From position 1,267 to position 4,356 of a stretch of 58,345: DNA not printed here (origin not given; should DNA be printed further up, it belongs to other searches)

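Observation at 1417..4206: Methyltransferase / coiled-coil / GT2 / GT2 fusion: candidate glycan polymerase-terminator with a built-in ruler, using a non-ATG start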

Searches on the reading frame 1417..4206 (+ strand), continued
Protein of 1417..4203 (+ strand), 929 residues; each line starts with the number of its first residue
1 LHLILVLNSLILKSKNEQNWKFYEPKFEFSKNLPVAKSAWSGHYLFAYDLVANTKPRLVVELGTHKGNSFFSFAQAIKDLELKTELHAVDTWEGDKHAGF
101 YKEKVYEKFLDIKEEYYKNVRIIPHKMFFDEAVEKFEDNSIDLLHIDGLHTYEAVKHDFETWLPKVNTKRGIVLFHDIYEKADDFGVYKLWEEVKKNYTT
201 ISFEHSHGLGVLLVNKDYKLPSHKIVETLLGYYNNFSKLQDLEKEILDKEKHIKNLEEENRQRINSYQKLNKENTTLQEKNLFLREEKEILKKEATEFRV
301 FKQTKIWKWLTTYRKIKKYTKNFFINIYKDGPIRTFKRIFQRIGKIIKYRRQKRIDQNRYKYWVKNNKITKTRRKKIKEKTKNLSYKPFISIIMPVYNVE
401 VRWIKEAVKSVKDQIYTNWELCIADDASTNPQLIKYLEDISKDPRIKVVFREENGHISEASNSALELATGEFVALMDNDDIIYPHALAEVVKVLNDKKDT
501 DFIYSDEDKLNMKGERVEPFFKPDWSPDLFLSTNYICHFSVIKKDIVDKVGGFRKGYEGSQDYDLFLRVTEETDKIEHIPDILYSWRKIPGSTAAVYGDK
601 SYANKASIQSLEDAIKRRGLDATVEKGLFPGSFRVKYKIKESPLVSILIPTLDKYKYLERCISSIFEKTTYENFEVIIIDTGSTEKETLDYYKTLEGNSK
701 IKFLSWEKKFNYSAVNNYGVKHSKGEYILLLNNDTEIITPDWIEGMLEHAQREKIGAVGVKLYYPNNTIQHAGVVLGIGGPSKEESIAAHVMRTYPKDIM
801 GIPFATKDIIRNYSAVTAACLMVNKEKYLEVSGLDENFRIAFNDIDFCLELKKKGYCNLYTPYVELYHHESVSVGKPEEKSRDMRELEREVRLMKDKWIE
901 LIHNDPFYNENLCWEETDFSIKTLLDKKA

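Call 42: find_encoding_contigs(protein=P0010, flank=10000, max_places=1)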
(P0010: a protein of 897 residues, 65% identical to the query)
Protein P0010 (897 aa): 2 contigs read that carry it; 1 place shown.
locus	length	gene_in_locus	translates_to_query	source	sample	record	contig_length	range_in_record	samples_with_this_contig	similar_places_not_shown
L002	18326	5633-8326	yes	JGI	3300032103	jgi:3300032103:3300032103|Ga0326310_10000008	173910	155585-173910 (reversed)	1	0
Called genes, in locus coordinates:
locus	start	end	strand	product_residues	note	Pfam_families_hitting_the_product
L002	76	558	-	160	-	PF04306:DUF456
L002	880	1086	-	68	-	-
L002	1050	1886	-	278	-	PF01073:3Beta_HSD, PF01370:Epimerase, PF04321:RmlD_sub_bind, PF07993:NAD_binding_4 (weak), PF16363:GDP_Man_Dehyd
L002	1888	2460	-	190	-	PF00908:dTDP_sugar_isom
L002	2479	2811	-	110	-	-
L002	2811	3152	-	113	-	PF18924:DUF5674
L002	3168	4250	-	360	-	PF00483:NTP_transferase, PF12804:NTP_transf_3, PF07959:Fucose_pyrophosphorylase (weak), PF25084:LbH_EIF2B (faint), PF25087:GMPPB_C (weak)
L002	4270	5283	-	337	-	PF01073:3Beta_HSD, PF01370:Epimerase, PF02719:Polysacc_synt_2, PF04321:RmlD_sub_bind, PF07993:NAD_binding_4, PF16363:GDP_Man_Dehyd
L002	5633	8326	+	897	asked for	PF13578:Methyltransf_24, PF13641:Glyco_tranf_2_3 (weak), PF00535:Glycos_transf_2, PF10111:Glyco_tranf_2_2, PF13632:Glyco_trans_2_3 (faint), PF00535:Glycos_transf_2, PF10111:Glyco_tranf_2_2, PF13641:Glyco_tranf_2_3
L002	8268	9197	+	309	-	PF01531:Glyco_transf_11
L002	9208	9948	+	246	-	PF13489:Methyltransf_23, PF08241:Methyltransf_11 (weak), PF13649:Methyltransf_25 (weak)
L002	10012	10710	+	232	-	PF00535:Glycos_transf_2, PF13641:Glyco_tranf_2_3 (weak)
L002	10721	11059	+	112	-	PF10066:DUF2304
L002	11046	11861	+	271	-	PF00535:Glycos_transf_2, PF10111:Glyco_tranf_2_2, PF13506:Glyco_transf_21, PF13641:Glyco_tranf_2_3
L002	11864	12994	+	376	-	PF13439:Glyco_transf_4 (weak), PF20706:GT4-conflict (weak), PF00534:Glycos_transf_1, PF13692:Glyco_trans_1_4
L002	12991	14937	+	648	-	PF24677:DUF7657, PF24672:DUF7654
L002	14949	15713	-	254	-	PF08241:Methyltransf_11 (weak), PF03269:DUF268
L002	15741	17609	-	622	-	PF00535:Glycos_transf_2, PF13632:Glyco_trans_2_3 (faint), PF13641:Glyco_tranf_2_3, PF00535:Glycos_transf_2, PF10111:Glyco_tranf_2_2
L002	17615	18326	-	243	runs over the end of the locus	PF13555:AAA_29 (weak), PF00005:ABC_tran, PF13304:AAA_21 (faint)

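Call 51: find_related_loci(query=A1, collection=genome_contigs, flank=10000)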
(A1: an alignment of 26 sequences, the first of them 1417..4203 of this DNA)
Query A1 (929 aa) in genome_contigs; peptide patterns used: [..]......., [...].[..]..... (x = any residue, [..] = any of these).
600 stretches matched a pattern (row limit reached: there are more); 595 encode a relative of the query (tblastn E <= 1e-3); the best 80 are kept; 80 distinct loci.
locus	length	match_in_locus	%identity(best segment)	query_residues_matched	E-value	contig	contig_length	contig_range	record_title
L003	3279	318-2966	66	20-923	0e+0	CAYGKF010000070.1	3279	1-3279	MAG TPA_asm: uncultured Candidatus Saccharibacteria bacterium isolate ERP113451_co4_183 genome assembly, contig: NODE_27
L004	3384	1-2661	63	77-923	0e+0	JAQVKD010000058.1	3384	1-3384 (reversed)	MAG: Candidatus Dojkabacteria bacterium isolate STE_79 NODE_96476_length_3384_cov_7.964077_Sandtown_E, whole genome shot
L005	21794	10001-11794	70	322-921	0e+0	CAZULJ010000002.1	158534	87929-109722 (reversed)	MAG TPA_asm: uncultured Candidatus Saccharibacteria bacterium isolate binchicken_co27_145 genome assembly, contig: NODE_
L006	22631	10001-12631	41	25-921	0e+0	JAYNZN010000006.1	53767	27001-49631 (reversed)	MAG: Opitutales bacterium isolate 139557_S159_concoct_bins.tsv.016 NODE_448_length_53767_cov_7.857034, whole genome shot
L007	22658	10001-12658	40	25-921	0e+0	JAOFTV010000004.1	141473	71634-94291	Opitutales bacterium isolate AH-709-B10 AH-709-B10_NODE_4, whole genome shotgun sequence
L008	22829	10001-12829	37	25-921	0e+0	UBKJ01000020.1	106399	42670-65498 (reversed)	Rhizobiales bacterium isolate AFS002495 genome assembly, contig: contig_20, whole genome shotgun sequence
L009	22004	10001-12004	47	237-923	0e+0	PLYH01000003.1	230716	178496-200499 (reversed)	MAG: Candidatus Peregrinibacteria bacterium isolate palsa_1335 73.20120700_P3D.295_contig_21213, whole genome shotgun se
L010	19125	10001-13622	45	243-922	0e+0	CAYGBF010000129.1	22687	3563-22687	MAG TPA_asm: uncultured Eubacteriales bacterium isolate ERP108616_co1_39 genome assembly, contig: k119_783659, whole gen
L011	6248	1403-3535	42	216-924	0e+0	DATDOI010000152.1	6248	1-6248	MAG TPA_asm: Candidatus Gracilibacteria bacterium isolate SMAG_U7890 k141_3129620, whole genome shotgun sequence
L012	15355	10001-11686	51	360-924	0e+0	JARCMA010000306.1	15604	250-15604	MAG: Microcoleus sp. MP8IB2.171 k99_911457, whole genome shotgun sequence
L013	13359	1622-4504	42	240-923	3e-179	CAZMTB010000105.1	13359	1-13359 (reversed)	MAG TPA_asm: uncultured Aquificales bacterium isolate binchicken_co219_435 genome assembly, contig: k141_1057479, whole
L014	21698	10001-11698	51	357-920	3e-179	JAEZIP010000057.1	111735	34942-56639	MAG: Methanobacteriota archaeon isolate OH_CDB_191 k127_256999, whole genome shotgun sequence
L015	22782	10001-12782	43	239-926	6e-179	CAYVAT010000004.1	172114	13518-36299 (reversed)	MAG TPA_asm: uncultured Eubacteriales bacterium isolate binchicken_co178_256 genome assembly, contig: NODE_156_length_17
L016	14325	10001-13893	44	234-921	4e-178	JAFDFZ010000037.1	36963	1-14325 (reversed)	MAG: Deltaproteobacteria bacterium isolate Meg22_1012_Bin_121 Meg22_1012_Bin_121_scaffold_2194, whole genome shotgun seq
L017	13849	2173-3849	49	360-921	9e-177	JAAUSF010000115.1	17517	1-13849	MAG: Cyanobacteria bacterium RU_5_0 NODE_1446_length_17517_cov_21.352386, whole genome shotgun sequence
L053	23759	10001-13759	47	347-923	1e-167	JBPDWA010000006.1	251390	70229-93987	Enterococcus faecalis strain En1-EF NODE_6_length_251390_cov_103.012537, whole genome shotgun sequence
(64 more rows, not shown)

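Call 64: search_protein_families(library=pfam, proteins=[L006:13421-14617:-, L008:12894-14495:-, L006:9980-12649:+], max_evalue=0.01)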
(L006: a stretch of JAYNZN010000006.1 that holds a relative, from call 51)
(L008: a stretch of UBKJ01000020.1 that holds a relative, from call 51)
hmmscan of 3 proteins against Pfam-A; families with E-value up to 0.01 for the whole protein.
L006:13421-14617:- (399 aa): 8 families
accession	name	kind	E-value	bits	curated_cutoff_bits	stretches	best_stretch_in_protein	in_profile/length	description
PF00005.33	ABC_tran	-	2.4e-21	77.2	25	1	38-168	2-135/137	ABC transporter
PF13476.12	AAA_23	-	3.2e-05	25.1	27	1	33-71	6-43/201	AAA domain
PF14524.12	Wzt_C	-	9.6e-05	22.8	30.4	1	287-388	36-143/143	Wzt C-terminal domain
PF13304.12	AAA_21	-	0.00028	21.5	27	1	50-84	2-42/304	AAA domain, putative AbiEii toxin, Type IV TA system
PF13555.12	AAA_29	-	0.00035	20.7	27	1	34-75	12-50/61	P-loop containing region of AAA domain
PF02463.25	SMC_N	-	0.0015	18.4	40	0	32-68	8-45/220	RecF/RecN/SMC N terminal domain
PF13175.12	AAA_15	-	0.0025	17.9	32.1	1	34-67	11-43/374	AAA ATPase domain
PF03193.22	RsgA_GTPase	-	0.0053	17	30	0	36-73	96-132/174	RsgA GTPase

L008:12894-14495:- (534 aa): 2 families
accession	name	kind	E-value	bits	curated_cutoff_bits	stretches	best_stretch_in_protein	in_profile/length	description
PF00005.33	ABC_tran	-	3.4e-20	73.5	25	1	337-469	1-136/137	ABC transporter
PF13304.12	AAA_21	-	0.00023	21.8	27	1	351-370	3-22/304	AAA domain, putative AbiEii toxin, Type IV TA system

L006:9980-12649:+ (890 aa): 6 families
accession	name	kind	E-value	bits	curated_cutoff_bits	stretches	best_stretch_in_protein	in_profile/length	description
PF00535.33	Glycos_transf_2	-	1.4e-41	142.7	23.3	2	356-464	1-107/168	Glycosyl transferase family 2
PF13578.12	Methyltransf_24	-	8.2e-25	88.2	26.3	1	43-159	1-105/105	Methyltransferase domain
PF10111.15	Glyco_tranf_2_2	-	5.9e-16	59.2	27.3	2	356-555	1-218/276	Glycosyltransferase like family 2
PF13641.12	Glyco_tranf_2_3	-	3.2e-14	53.9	27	1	615-826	3-205/230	Glycosyltransferase like family 2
PF13712.12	Glyco_tranf_2_5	-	1.1e-09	38.8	27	1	646-831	2-186/210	Glycosyltransferase like family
PF13632.12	Glyco_trans_2_3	-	0.00088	19.6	27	0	762-835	53-125/198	Glycosyl transferase family group 2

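Call 65: find_encoding_contigs(protein=window:1450-4206:+, flank=3000, max_places=3)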
Protein window:1450-4206:+ (918 aa): no gene with exactly this product is on record in the collection.

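Call 66: find_encoding_contigs(protein=P0024, flank=3000, max_places=3)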
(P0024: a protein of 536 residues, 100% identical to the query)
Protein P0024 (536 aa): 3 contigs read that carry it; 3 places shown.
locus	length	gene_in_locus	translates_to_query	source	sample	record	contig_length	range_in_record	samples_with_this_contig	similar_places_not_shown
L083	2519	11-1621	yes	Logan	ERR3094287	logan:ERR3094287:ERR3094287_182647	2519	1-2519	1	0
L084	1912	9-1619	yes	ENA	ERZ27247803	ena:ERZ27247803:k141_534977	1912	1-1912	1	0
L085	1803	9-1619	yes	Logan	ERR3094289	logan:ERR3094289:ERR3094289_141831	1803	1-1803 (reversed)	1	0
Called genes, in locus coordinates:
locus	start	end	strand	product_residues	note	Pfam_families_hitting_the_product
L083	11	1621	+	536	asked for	PF00535:Glycos_transf_2, PF10111:Glyco_tranf_2_2, PF13641:Glyco_tranf_2_3, PF00535:Glycos_transf_2, PF10111:Glyco_tranf_2_2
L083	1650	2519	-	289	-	?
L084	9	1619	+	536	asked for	PF00535:Glycos_transf_2, PF10111:Glyco_tranf_2_2, PF13641:Glyco_tranf_2_3, PF00535:Glycos_transf_2, PF10111:Glyco_tranf_2_2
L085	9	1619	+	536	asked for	PF00535:Glycos_transf_2, PF10111:Glyco_tranf_2_2, PF13641:Glyco_tranf_2_3, PF00535:Glycos_transf_2, PF10111:Glyco_tranf_2_2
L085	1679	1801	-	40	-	?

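Call 72: search_protein_families(library=pfam, proteins=[L053:8351-11605:+, L053:11618-13762:+, L053:7164-8366:+], max_evalue=0.001)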
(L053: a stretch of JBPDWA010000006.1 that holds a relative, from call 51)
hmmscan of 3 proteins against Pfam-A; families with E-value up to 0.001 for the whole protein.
L053:8351-11605:+ (1085 aa): 10 families
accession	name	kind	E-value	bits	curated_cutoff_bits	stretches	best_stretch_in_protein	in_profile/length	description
PF00535.33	Glycos_transf_2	-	4.2e-32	111.8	23.3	1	593-749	1-163/168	Glycosyl transferase family 2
PF13489.12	Methyltransf_23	-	2e-17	63.9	27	1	28-180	20-161/164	Methyltransferase domain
PF10111.15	Glyco_tranf_2_2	-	1.8e-10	41.2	27.3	1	593-789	1-216/276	Glycosyltransferase like family 2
PF07021.18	MetW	-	1.5e-08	34.9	21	1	23-143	6-121/193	Methionine biosynthesis protein MetW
PF08242.18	Methyltransf_12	-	1.7e-07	32.3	30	1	35-127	1-98/98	Methyltransferase domain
PF13641.12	Glyco_tranf_2_3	-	4.1e-07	30.7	27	1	590-714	1-126/230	Glycosyltransferase like family 2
PF08241.18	Methyltransf_11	-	2.6e-06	28.4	21.2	1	35-129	1-95/95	Methyltransferase domain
PF13649.12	Methyltransf_25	-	3.1e-06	28.2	27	1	34-125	1-97/97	Methyltransferase domain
PF13847.12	Methyltransf_31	-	4.8e-06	26.8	27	1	29-136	2-114/145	Methyltransferase domain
PF13632.12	Glyco_trans_2_3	-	0.00029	21.2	27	0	678-810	4-143/198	Glycosyl transferase family group 2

L053:11618-13762:+ (715 aa): 3 families
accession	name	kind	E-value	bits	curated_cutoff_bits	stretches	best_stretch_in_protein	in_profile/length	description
PF00535.33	Glycos_transf_2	-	1.1e-51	175.6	23.3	2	185-345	1-167/168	Glycosyl transferase family 2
PF10111.15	Glyco_tranf_2_2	-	1.3e-19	71.2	27.3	2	443-644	1-200/276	Glycosyltransferase like family 2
PF13641.12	Glyco_tranf_2_3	-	1.9e-10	41.6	27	1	182-293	1-114/230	Glycosyltransferase like family 2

L053:7164-8366:+ (401 aa): 4 families
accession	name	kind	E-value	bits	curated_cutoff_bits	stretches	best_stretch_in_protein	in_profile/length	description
PF00005.33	ABC_tran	-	4.3e-23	82.9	25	1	43-175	1-136/137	ABC transporter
PF14524.12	Wzt_C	-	1.7e-12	48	30.4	1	266-367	10-111/143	Wzt C-terminal domain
PF13555.12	AAA_29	-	7.5e-05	22.8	27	1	52-81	22-50/61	P-loop containing region of AAA domain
PF13476.12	AAA_23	-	0.00046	21.3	27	1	54-79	20-45/201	AAA domain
